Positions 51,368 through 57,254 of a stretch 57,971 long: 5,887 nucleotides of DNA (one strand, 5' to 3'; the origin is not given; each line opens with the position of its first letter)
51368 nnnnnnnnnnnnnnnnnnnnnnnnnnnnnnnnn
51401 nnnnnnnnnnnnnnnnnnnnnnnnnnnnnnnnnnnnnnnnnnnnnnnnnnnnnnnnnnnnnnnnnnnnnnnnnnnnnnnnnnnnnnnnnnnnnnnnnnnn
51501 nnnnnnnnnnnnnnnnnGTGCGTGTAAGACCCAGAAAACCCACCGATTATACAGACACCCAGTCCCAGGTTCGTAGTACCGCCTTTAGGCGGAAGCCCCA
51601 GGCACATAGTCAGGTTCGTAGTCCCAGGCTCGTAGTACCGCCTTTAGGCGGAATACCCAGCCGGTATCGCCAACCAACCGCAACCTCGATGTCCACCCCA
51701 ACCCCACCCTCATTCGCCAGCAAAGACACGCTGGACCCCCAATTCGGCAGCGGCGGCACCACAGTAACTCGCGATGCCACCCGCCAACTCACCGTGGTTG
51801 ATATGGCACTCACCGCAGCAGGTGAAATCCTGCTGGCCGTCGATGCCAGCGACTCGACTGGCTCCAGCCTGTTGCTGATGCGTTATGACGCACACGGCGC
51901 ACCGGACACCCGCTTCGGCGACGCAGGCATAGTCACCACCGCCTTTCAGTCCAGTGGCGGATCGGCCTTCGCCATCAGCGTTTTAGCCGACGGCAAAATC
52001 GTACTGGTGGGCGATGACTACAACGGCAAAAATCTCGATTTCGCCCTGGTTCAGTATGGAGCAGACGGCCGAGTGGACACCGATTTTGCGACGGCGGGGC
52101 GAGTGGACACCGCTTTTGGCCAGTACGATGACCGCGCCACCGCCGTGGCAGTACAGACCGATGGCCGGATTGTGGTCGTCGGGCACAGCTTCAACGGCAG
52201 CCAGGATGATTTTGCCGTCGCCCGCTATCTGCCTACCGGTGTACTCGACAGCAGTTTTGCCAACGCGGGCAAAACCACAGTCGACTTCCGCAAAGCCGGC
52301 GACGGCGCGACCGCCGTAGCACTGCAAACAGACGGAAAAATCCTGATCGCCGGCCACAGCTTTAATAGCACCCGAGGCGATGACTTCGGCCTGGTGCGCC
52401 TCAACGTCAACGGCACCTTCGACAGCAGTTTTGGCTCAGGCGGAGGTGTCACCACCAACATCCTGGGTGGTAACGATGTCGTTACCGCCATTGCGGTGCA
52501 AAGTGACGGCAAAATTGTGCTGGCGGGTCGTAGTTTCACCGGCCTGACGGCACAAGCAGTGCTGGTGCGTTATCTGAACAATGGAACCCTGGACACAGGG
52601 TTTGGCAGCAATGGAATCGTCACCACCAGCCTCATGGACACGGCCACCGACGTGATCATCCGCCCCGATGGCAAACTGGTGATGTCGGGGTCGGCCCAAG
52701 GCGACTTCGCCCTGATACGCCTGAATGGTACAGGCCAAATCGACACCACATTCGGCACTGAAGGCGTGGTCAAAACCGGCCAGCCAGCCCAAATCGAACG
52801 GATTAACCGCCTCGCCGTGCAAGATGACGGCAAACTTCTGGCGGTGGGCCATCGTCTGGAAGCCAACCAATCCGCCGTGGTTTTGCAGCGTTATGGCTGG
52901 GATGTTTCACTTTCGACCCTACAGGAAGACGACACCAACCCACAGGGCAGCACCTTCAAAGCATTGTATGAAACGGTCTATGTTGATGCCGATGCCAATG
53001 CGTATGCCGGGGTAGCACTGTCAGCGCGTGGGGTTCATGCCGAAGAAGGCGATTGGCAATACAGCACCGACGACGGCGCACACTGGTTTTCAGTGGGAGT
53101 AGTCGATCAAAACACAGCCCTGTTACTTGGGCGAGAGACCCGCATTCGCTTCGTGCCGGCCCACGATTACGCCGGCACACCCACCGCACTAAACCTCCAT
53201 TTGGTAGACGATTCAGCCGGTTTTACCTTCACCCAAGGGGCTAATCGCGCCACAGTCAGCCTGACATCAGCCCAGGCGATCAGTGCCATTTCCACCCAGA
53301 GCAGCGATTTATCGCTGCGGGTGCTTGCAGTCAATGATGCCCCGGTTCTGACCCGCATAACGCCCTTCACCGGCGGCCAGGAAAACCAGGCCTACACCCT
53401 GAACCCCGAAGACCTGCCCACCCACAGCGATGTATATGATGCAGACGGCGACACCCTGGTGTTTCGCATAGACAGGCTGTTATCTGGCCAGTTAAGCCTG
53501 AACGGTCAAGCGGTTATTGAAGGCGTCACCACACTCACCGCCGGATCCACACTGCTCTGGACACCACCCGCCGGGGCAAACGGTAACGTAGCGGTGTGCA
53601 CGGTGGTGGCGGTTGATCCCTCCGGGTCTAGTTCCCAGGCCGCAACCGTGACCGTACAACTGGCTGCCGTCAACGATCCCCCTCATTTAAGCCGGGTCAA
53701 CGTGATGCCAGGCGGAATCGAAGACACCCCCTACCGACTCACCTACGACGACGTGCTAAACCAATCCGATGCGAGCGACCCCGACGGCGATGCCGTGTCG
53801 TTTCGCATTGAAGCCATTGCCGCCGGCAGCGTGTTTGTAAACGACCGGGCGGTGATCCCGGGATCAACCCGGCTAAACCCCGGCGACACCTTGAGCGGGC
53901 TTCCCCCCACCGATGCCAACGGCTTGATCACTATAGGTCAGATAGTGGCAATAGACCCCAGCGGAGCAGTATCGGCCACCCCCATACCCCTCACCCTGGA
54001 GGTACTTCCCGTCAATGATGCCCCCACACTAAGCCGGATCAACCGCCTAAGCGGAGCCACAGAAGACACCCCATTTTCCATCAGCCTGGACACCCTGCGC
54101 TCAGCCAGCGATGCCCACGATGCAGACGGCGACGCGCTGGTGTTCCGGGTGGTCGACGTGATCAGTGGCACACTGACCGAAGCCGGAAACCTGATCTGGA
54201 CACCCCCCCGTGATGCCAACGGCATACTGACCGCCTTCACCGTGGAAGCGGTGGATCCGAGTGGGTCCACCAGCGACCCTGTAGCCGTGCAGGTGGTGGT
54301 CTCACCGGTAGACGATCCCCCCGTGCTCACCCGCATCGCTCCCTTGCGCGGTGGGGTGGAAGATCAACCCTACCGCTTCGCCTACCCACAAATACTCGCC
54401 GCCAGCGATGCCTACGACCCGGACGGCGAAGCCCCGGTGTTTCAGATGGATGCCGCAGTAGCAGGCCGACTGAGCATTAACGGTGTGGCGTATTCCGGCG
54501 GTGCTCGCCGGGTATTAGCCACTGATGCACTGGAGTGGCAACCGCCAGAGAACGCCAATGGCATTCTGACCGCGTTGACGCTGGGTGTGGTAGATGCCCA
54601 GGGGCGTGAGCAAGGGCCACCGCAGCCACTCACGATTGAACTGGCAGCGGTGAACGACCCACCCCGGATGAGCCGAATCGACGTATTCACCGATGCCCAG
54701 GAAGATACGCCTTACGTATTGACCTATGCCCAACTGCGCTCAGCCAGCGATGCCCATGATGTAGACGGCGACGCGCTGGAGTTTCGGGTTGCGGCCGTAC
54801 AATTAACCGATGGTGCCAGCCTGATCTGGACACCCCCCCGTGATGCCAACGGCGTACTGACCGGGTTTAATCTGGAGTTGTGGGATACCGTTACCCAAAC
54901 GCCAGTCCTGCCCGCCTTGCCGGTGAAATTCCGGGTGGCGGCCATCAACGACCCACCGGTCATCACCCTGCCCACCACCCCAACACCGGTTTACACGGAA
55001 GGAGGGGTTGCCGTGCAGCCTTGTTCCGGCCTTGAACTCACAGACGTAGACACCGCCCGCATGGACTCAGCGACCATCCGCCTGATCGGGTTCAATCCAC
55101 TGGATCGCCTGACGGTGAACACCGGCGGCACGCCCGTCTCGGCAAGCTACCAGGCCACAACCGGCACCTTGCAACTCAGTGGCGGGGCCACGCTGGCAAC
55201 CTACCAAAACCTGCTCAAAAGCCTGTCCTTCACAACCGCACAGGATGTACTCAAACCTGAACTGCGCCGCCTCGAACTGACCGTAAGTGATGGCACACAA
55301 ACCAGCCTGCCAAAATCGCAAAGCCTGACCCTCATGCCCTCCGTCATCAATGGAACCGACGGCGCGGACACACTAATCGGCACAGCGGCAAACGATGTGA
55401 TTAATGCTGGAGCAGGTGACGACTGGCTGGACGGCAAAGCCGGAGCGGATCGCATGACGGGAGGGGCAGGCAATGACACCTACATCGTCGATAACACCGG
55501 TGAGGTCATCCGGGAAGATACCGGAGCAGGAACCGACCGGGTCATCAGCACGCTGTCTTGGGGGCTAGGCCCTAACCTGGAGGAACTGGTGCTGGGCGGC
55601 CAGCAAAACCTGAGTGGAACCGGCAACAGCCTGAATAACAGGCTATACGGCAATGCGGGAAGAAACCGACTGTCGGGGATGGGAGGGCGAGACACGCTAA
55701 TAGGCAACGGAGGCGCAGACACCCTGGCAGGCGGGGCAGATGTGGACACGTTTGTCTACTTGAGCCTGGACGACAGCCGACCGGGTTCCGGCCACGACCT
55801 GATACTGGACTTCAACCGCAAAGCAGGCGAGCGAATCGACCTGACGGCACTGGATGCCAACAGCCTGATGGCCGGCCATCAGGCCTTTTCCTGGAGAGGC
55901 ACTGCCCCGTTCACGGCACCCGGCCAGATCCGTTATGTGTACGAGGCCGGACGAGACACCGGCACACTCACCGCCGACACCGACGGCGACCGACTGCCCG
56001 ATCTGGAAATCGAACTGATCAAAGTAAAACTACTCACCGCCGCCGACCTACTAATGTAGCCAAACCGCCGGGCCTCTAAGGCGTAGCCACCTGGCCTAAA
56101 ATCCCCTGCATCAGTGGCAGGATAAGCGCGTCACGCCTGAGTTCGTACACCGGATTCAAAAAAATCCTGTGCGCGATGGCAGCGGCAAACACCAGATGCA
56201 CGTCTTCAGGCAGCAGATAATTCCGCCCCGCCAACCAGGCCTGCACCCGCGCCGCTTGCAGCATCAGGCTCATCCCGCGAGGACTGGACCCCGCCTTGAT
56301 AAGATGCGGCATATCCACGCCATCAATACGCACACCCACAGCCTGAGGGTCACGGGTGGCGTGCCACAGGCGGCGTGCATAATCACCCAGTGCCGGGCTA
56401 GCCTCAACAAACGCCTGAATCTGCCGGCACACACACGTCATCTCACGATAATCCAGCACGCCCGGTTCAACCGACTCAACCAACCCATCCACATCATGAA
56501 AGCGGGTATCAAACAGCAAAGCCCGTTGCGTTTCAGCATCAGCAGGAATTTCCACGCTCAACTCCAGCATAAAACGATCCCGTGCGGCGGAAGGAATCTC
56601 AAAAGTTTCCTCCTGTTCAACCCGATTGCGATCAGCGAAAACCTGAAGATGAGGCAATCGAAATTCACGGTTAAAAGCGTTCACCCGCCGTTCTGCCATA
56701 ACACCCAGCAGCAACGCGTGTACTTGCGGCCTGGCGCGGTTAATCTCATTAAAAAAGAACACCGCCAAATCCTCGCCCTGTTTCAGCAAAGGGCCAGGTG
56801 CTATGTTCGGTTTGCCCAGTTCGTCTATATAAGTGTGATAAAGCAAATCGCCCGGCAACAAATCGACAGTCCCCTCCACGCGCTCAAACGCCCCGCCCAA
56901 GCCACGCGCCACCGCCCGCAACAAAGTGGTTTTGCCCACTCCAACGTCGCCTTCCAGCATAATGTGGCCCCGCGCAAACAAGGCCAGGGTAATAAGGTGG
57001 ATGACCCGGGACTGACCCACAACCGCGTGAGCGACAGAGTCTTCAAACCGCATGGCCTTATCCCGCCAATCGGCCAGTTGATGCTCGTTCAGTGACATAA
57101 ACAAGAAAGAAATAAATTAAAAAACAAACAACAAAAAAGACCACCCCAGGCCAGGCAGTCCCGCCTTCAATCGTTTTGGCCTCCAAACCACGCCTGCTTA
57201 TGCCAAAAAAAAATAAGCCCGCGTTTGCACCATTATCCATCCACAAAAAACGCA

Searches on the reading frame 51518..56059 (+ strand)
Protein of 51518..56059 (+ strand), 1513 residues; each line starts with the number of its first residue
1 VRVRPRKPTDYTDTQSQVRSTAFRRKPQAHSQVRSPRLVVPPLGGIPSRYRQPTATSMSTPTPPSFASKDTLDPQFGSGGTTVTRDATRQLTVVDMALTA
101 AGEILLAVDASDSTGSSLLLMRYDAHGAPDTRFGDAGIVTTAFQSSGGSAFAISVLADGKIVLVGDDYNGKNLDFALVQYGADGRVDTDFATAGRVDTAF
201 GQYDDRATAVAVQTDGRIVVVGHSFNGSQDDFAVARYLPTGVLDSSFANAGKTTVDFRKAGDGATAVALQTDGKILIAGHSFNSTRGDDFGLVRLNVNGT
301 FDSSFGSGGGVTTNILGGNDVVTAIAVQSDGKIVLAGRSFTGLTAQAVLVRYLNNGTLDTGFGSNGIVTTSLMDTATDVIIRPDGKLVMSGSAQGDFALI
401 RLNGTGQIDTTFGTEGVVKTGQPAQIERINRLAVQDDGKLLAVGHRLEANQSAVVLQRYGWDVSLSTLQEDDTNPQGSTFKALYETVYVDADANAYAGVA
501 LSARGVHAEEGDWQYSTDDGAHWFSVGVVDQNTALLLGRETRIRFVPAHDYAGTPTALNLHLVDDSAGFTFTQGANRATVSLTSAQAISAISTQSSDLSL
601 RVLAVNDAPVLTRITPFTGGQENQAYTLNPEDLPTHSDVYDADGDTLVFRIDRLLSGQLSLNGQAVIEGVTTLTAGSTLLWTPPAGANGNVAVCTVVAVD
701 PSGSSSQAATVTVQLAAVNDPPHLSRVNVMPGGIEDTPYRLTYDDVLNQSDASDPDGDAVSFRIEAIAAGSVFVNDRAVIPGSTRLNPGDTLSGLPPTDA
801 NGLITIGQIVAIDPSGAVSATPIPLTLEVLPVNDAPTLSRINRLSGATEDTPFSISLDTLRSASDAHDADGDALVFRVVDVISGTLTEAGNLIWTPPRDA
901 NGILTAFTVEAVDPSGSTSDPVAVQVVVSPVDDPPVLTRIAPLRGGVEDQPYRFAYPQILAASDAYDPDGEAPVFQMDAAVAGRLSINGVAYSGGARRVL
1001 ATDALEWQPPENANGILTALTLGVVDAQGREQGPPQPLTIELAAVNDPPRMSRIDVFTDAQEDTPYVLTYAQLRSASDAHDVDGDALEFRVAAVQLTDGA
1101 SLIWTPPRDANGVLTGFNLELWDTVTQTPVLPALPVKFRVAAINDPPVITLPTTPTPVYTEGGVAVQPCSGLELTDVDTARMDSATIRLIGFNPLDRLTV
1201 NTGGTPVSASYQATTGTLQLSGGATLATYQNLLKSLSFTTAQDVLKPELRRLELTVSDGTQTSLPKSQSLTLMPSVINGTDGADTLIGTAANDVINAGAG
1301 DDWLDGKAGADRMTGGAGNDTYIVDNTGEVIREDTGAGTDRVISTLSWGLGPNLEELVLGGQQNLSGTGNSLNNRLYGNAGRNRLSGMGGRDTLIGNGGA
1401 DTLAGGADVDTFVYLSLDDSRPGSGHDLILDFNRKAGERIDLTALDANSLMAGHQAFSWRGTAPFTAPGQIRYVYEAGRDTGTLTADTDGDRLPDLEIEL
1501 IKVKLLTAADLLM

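Call 65: search_protein_families(library=pfam, proteins=[window:51518-56059:+], max_evalue=0.00001)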
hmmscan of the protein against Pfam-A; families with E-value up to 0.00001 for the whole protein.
window:51518-56059:+ (1513 aa): 5 families
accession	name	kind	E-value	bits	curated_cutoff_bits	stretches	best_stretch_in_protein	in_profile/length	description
PF17164.10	DUF5122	-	4.8e-42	142.3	27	3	213-247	1-36/36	Domain of unknown function (DUF5122) beta-propeller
PF17892.7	Cadherin_5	-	4.1e-20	71.9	26.5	1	832-919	1-89/98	Cadherin-like domain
PF17803.7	Cadherin_4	-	1.2e-19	71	25.1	0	709-775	1-64/71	Bacterial cadherin-like domain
PF17963.7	Big_9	-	1.7e-18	67.8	23.6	2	833-919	1-82/89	Bacterial Ig domain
PF00353.25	HemolysinCabind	-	1.2e-15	57.5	23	2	1279-1312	2-35/36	RTX calcium-binding nonapeptide repeat (4 copies)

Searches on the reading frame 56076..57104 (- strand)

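Call 65: search_protein_families(library=pfam, proteins=[window:56076-57104:-], max_evalue=0.00001)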
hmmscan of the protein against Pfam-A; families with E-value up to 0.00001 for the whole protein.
window:56076-57104:- (342 aa): 4 families
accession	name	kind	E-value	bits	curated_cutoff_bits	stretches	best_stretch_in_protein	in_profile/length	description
PF07726.17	AAA_3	-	1.2e-24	87.1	27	1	47-180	1-131/131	ATPase family associated with various cellular activities (AAA)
PF17863.7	AAA_lid_2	-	7.9e-14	51.6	22.7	1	269-323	9-63/74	AAA lid domain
PF07728.20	AAA_5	-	3.2e-13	50.3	22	1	47-178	1-139/139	AAA domain (dynein-related subfamily)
PF20030.5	bpMoxR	-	1.7e-10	40.7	27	1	22-191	8-173/205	MoxR domain in the MoxR-vWA-beta-propeller ternary systems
